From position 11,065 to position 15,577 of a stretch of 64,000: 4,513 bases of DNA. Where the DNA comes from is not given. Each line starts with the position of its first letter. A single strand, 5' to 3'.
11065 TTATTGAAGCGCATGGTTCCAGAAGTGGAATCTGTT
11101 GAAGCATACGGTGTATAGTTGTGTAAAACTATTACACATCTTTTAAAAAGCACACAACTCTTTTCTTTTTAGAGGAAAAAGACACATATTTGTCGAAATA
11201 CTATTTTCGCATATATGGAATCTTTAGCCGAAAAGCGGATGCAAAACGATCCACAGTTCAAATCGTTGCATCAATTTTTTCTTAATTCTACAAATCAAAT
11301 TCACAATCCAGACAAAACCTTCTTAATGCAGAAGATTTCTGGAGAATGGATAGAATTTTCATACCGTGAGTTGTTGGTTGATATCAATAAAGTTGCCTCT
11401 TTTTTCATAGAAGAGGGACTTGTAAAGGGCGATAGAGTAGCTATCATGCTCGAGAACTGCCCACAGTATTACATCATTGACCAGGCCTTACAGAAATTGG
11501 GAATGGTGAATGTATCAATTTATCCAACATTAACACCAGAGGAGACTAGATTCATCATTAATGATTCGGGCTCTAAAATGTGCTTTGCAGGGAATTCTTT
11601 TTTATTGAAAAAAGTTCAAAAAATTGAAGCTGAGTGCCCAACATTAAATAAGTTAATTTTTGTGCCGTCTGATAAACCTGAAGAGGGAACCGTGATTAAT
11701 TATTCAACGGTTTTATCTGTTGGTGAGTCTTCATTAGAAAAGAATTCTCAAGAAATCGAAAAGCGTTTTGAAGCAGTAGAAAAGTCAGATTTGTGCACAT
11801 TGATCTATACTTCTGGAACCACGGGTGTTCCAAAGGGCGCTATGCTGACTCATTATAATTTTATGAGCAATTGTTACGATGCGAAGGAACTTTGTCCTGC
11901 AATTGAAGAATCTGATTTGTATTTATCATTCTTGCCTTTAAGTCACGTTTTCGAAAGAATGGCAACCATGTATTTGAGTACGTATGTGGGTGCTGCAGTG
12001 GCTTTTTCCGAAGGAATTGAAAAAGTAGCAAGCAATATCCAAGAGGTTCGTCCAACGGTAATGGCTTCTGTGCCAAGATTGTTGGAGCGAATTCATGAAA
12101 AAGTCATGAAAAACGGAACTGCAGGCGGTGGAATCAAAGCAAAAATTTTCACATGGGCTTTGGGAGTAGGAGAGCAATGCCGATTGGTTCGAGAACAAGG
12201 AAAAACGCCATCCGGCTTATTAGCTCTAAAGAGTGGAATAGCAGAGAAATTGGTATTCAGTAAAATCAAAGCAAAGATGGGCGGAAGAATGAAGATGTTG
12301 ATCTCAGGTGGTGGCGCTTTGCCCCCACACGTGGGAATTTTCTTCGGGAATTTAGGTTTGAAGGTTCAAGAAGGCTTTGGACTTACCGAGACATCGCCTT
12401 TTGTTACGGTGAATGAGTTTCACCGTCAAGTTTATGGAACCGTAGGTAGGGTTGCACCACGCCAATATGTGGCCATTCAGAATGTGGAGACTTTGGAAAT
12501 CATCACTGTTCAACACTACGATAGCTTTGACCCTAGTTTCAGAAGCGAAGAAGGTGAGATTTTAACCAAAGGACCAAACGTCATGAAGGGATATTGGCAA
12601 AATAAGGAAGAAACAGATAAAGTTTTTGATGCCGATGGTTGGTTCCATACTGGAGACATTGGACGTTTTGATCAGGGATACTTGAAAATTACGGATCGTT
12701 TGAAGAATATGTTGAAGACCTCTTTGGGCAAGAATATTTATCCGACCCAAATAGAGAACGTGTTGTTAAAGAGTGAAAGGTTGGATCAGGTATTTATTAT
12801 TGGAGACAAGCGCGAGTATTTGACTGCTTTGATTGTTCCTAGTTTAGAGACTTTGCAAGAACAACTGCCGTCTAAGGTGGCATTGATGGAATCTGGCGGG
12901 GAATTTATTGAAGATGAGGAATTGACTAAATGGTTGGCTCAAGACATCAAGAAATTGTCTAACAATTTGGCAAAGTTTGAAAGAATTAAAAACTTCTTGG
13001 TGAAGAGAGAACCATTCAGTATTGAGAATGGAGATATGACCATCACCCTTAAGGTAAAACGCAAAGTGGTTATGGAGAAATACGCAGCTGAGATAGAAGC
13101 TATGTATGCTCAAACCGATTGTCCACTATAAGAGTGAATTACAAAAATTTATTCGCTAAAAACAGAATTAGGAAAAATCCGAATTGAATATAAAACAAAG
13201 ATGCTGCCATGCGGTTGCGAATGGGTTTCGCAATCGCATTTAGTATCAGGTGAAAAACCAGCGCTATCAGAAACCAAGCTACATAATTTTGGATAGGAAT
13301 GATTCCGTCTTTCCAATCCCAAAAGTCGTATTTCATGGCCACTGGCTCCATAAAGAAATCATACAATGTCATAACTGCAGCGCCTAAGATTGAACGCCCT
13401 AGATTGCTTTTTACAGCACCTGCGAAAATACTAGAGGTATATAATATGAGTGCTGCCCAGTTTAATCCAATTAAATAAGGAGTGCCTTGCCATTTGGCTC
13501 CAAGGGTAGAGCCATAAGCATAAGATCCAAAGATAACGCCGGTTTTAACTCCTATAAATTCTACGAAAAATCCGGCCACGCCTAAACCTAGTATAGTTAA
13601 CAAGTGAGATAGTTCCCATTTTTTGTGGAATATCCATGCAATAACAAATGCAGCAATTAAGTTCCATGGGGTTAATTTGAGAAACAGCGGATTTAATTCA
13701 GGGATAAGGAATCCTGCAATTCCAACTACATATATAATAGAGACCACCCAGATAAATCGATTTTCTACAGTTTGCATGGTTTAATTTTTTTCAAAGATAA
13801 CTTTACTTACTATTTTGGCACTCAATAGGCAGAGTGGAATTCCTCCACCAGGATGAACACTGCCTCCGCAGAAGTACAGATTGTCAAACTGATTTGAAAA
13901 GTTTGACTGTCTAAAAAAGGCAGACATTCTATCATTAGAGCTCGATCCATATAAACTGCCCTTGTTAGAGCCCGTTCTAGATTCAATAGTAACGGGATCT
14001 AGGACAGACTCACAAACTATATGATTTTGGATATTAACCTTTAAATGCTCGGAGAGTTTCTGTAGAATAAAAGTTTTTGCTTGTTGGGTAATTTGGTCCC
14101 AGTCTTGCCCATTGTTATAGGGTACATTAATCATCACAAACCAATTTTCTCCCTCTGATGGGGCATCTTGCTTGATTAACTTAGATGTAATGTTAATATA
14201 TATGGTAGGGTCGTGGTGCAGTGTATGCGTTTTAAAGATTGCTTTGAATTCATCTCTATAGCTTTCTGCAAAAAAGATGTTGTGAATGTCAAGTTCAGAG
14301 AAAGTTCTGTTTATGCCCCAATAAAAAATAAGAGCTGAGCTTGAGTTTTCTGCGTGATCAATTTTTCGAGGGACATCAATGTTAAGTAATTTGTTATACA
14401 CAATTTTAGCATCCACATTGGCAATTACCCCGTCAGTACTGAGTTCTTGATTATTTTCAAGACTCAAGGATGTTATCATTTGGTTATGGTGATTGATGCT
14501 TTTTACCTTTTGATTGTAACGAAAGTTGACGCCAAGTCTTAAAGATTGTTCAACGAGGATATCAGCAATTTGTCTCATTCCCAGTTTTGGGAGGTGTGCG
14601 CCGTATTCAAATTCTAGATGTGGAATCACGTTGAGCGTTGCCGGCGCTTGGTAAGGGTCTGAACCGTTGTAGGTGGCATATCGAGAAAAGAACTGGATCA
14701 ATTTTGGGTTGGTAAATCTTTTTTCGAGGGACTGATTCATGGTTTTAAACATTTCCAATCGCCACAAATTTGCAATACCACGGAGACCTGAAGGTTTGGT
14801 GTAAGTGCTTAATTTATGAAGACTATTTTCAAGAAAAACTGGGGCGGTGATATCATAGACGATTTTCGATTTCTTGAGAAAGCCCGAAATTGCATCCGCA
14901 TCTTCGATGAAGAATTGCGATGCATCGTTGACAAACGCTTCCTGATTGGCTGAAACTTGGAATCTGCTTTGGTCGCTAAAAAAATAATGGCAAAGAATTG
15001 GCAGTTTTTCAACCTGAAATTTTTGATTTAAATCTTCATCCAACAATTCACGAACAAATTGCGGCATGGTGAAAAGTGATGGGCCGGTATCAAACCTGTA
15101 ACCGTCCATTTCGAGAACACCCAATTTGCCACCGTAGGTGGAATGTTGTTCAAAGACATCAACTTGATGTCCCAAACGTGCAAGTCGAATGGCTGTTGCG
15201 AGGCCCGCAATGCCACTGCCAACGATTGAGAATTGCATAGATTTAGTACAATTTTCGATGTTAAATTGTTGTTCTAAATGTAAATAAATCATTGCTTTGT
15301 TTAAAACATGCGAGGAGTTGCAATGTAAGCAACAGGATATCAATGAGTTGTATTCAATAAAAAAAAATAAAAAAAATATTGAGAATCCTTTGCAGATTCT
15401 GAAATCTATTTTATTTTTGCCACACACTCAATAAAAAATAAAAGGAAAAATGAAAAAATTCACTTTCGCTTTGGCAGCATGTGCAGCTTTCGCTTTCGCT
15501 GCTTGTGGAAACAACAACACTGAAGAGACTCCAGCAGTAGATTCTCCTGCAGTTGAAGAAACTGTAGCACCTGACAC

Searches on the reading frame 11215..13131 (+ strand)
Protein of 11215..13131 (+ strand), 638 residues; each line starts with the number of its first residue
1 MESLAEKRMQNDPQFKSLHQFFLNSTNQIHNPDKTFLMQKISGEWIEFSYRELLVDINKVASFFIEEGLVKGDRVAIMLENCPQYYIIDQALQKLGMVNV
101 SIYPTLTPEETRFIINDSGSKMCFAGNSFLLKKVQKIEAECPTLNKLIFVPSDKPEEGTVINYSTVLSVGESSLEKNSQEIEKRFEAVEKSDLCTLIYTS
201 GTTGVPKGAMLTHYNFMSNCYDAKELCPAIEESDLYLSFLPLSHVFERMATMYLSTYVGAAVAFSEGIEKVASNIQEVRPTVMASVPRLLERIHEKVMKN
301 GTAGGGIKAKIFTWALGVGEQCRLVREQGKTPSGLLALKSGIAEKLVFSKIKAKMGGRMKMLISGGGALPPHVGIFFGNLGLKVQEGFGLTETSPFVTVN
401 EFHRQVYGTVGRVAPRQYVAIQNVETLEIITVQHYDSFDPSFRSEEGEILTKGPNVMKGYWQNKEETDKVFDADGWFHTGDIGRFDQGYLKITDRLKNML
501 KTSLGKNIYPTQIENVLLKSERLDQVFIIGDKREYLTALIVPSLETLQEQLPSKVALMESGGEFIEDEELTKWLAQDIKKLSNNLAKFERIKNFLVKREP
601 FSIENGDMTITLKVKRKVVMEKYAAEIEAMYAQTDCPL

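Call 74: search_protein_families(library=pfam, proteins=[window:11215-13131:+], max_evalue=0.00001)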
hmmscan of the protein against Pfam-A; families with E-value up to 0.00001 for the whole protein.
window:11215-13131:+ (638 aa): 2 families
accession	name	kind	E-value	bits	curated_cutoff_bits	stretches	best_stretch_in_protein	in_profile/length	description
PF00501.34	AMP-binding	-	4e-81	273.2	29.9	1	31-461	8-384/384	AMP-binding enzyme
PF23562.2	AMP-binding_C_3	-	3.7e-11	43.9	20.8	1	500-634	4-123/124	AMP-binding enzyme C-terminal domain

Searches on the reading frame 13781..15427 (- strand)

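Call 74: search_protein_families(library=pfam, proteins=[window:13781-15427:-], max_evalue=0.00001)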
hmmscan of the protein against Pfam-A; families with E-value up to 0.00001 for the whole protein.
window:13781-15427:- (548 aa): 7 families
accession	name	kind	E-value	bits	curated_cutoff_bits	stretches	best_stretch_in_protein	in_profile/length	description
PF01593.30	Amino_oxidase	-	7.1e-24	85.3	19.8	1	73-543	1-441/443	Flavin containing amine oxidoreductase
PF13450.12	NAD_binding_8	-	4.1e-14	53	21.9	1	68-129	1-65/68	NAD(P)-binding Rossmann-like domain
PF07992.20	Pyr_redox_2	-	1.6e-08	34.8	26.1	0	67-97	4-34/291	Pyridine nucleotide-disulphide oxidoreductase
PF01266.30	DAO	-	3.1e-08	34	27.9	1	68-99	4-35/353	FAD dependent oxidoreductase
PF03486.20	HI0933_like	-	9.9e-08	32.2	50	0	67-103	4-40/244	HI0933-like protein Rossmann domain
PF00890.30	FAD_binding_2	-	1.5e-06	28.1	20.4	0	68-101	4-37/414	FAD binding domain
PF00070.33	Pyr_redox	-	4.7e-06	27.5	22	0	68-97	4-33/82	Pyridine nucleotide-disulphide oxidoreductase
